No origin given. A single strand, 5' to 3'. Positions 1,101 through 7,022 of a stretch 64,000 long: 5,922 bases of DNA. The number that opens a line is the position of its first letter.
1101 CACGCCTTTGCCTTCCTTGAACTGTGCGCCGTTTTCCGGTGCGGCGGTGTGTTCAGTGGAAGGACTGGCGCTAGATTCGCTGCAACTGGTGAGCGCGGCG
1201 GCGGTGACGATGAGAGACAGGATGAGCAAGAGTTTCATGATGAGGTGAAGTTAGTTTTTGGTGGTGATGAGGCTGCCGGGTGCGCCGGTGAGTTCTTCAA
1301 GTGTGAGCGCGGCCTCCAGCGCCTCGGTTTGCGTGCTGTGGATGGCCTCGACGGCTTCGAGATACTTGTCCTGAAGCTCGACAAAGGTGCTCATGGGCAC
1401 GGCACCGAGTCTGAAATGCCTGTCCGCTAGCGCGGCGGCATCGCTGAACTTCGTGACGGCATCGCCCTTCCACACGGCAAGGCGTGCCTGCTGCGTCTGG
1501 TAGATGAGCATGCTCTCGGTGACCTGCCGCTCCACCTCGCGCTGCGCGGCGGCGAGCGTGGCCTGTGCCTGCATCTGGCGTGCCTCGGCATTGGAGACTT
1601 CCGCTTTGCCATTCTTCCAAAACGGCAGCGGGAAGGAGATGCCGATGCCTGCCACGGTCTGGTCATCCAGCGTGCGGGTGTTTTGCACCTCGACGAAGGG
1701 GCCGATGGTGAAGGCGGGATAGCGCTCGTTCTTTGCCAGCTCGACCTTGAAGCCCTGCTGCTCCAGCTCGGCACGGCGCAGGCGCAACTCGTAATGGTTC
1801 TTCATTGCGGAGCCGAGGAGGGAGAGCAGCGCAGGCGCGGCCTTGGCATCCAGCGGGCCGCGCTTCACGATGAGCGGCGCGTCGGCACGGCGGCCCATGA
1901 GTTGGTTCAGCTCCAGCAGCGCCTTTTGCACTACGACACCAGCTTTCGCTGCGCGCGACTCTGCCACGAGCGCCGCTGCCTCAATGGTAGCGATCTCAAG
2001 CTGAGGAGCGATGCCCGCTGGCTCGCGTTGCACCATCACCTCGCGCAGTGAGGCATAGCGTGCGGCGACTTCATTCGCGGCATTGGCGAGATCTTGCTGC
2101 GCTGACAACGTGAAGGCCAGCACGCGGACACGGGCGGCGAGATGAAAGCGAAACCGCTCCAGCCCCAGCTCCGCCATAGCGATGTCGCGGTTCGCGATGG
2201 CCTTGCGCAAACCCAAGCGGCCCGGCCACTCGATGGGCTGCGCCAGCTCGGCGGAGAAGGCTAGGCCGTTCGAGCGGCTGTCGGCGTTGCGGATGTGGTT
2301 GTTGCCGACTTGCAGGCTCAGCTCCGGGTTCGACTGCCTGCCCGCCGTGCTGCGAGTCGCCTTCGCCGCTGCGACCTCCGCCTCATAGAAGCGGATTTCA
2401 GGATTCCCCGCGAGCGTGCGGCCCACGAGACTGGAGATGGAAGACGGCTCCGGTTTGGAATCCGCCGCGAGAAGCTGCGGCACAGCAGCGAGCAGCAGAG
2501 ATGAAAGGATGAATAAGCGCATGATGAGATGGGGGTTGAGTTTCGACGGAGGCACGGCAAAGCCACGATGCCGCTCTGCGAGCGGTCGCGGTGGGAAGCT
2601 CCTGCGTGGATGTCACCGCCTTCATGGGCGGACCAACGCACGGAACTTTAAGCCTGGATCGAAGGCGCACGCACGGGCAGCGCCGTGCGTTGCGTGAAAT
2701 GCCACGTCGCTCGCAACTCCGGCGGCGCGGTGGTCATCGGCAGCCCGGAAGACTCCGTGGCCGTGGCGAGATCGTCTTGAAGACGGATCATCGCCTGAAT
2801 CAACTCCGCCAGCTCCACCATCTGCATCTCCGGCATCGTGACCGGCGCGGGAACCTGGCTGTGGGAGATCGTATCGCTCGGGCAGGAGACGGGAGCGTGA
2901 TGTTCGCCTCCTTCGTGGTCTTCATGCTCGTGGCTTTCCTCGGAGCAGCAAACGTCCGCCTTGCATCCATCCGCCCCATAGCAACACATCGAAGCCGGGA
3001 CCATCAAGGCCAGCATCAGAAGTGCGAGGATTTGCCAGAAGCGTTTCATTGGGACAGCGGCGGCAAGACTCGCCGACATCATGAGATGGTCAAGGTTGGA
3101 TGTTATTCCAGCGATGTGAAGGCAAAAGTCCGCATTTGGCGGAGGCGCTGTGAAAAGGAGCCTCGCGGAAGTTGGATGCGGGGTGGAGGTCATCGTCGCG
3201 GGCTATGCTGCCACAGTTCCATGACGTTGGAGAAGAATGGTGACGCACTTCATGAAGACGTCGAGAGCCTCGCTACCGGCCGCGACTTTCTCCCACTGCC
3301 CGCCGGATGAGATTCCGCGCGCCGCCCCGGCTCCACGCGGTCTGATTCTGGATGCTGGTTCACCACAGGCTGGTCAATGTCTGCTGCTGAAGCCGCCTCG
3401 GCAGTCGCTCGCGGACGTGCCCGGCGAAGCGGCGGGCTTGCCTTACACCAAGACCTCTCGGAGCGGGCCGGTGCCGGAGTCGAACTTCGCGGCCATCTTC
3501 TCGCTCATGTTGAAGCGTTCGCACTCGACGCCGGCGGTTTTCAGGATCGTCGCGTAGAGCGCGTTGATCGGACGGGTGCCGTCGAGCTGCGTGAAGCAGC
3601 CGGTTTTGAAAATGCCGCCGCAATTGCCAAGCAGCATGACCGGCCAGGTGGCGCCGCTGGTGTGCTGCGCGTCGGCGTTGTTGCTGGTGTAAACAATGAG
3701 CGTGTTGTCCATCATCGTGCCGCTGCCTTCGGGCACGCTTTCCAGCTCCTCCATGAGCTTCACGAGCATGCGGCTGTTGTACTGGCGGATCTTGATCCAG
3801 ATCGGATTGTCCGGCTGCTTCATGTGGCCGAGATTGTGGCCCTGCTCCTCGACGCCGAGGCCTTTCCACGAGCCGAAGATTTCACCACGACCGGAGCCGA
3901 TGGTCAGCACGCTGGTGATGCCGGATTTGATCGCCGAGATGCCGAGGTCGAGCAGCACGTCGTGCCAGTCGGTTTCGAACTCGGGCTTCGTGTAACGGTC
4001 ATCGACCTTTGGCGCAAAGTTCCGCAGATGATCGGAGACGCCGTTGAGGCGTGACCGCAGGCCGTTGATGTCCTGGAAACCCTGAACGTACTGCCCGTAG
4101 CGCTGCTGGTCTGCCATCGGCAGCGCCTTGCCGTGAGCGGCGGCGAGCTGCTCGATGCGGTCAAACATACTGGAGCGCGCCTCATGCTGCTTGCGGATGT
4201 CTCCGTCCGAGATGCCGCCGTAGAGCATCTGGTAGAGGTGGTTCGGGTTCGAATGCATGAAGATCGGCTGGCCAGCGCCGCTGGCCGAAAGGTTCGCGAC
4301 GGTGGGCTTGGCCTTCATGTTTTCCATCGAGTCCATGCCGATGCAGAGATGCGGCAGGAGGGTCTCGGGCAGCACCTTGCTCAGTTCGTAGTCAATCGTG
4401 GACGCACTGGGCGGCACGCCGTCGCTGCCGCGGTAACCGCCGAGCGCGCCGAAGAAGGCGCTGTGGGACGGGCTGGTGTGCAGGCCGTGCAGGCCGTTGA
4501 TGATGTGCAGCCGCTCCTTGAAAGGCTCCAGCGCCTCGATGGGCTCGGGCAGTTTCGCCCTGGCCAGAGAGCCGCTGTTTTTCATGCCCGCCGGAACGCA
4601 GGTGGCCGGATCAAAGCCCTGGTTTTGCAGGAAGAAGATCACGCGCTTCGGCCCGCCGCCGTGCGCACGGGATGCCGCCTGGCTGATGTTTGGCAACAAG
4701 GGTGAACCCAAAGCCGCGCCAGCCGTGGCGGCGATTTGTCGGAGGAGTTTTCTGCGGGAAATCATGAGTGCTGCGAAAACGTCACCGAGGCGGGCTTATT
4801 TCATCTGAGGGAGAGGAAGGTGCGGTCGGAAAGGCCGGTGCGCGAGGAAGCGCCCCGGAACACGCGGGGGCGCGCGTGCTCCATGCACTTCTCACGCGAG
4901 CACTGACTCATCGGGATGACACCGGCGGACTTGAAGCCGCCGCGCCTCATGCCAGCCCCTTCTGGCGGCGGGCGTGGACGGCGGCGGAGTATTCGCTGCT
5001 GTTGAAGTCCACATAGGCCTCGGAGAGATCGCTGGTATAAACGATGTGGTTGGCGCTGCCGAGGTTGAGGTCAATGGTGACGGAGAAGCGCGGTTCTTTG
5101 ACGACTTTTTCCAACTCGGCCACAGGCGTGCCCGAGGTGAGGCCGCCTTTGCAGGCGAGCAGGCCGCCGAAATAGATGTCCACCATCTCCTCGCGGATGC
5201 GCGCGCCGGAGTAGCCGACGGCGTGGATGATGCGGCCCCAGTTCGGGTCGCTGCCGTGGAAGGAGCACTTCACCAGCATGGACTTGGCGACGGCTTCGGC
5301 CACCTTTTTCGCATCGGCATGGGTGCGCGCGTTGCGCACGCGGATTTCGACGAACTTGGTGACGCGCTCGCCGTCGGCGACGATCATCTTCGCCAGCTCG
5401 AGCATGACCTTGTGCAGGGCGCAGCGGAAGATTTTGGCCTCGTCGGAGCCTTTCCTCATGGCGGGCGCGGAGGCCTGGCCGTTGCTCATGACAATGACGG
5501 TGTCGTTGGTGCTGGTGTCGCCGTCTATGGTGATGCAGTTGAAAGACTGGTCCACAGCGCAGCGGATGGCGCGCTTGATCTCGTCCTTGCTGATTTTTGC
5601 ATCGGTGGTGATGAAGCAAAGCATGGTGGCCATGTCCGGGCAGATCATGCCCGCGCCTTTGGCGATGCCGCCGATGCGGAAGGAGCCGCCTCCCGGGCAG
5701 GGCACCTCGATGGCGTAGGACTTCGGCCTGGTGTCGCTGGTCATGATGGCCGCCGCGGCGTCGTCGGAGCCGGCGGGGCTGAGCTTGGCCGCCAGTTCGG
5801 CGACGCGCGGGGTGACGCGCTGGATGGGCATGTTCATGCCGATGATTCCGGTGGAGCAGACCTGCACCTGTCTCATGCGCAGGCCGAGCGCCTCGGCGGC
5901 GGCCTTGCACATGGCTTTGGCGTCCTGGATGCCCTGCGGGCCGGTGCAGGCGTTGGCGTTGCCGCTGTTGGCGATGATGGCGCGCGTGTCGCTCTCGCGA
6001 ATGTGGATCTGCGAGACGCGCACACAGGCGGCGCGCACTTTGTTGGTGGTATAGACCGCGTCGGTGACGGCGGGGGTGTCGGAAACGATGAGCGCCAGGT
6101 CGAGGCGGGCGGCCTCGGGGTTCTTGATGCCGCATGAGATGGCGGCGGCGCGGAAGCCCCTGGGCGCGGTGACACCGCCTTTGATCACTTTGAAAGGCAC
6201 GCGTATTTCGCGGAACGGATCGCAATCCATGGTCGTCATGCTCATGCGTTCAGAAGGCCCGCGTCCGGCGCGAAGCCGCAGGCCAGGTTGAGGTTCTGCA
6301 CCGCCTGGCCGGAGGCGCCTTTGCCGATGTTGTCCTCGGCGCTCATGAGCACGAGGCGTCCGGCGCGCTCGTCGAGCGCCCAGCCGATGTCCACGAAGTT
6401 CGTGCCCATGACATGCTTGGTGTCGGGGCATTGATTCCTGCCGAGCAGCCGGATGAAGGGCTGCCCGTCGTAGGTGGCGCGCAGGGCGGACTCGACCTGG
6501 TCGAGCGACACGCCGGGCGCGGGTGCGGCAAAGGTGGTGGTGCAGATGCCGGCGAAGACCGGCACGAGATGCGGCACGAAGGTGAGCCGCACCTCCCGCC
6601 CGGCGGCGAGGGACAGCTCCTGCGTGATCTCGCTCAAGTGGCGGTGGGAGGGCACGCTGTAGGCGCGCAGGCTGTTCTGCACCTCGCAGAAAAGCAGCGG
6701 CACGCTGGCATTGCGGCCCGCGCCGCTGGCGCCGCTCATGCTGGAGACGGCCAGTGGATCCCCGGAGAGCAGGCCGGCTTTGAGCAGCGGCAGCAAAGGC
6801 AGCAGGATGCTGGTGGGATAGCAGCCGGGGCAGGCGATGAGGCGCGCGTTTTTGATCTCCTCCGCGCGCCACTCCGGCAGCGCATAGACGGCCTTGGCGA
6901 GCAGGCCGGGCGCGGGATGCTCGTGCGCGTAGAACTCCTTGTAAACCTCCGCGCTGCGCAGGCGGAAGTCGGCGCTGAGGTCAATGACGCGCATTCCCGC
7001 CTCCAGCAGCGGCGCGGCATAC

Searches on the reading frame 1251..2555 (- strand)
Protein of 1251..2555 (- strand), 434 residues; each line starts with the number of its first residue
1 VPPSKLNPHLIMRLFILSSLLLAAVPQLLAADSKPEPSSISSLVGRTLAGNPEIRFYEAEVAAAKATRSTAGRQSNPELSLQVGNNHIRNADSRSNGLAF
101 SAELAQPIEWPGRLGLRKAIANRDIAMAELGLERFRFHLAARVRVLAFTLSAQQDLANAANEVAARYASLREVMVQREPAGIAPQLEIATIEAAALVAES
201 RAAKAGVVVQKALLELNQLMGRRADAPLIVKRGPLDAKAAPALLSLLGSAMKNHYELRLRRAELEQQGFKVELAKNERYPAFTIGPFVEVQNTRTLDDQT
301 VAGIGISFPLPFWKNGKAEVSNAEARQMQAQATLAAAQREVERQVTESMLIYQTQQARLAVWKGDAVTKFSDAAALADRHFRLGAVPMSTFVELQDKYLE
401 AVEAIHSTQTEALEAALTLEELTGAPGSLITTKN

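Call 83: search_protein_families(library=pfam, max_evalue=0.00001, proteins=[window:1251-2555:-])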
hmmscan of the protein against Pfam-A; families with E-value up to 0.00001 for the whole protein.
window:1251-2555:- (434 aa): 1 family
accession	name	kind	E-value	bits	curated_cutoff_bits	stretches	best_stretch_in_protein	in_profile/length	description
PF02321.23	OEP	-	9.8e-32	110.7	22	2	245-424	3-187/187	Outer membrane efflux protein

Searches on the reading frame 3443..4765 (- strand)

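Call 83: search_protein_families(library=pfam, max_evalue=0.00001, proteins=[window:3443-4765:-])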
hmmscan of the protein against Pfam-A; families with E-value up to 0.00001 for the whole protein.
window:3443-4765:- (440 aa): 1 family
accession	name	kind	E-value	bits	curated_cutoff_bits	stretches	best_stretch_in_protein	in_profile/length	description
PF07586.16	HXXSHH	-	2e-34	120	30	1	41-334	1-306/307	Protein of unknown function (DUF1552)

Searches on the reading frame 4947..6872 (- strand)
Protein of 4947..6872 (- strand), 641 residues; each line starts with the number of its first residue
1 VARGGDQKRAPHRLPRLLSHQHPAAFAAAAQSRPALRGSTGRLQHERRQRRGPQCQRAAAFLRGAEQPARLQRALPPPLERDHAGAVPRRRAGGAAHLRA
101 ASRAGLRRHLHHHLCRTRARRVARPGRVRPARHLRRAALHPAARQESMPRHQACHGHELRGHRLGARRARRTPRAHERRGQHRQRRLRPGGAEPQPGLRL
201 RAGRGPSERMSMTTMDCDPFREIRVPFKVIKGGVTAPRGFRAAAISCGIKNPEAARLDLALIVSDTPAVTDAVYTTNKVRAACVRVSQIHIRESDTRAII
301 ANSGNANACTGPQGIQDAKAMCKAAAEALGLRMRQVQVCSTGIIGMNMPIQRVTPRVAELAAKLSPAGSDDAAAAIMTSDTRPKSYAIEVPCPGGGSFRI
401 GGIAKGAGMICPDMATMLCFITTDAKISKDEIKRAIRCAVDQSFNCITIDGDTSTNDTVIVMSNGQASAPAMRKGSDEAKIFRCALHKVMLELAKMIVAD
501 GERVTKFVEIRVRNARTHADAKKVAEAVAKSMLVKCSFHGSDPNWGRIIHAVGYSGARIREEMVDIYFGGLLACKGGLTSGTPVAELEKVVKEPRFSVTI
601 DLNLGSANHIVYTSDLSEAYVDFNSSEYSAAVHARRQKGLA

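Call 83: search_protein_families(library=pfam, max_evalue=0.00001, proteins=[window:4947-6872:-])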
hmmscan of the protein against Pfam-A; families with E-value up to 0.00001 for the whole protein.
window:4947-6872:- (641 aa): 1 family
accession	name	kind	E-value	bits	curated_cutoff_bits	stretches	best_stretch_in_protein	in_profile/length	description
PF01960.23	ArgJ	-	2.3e-138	461.5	32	1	241-626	1-374/377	ArgJ family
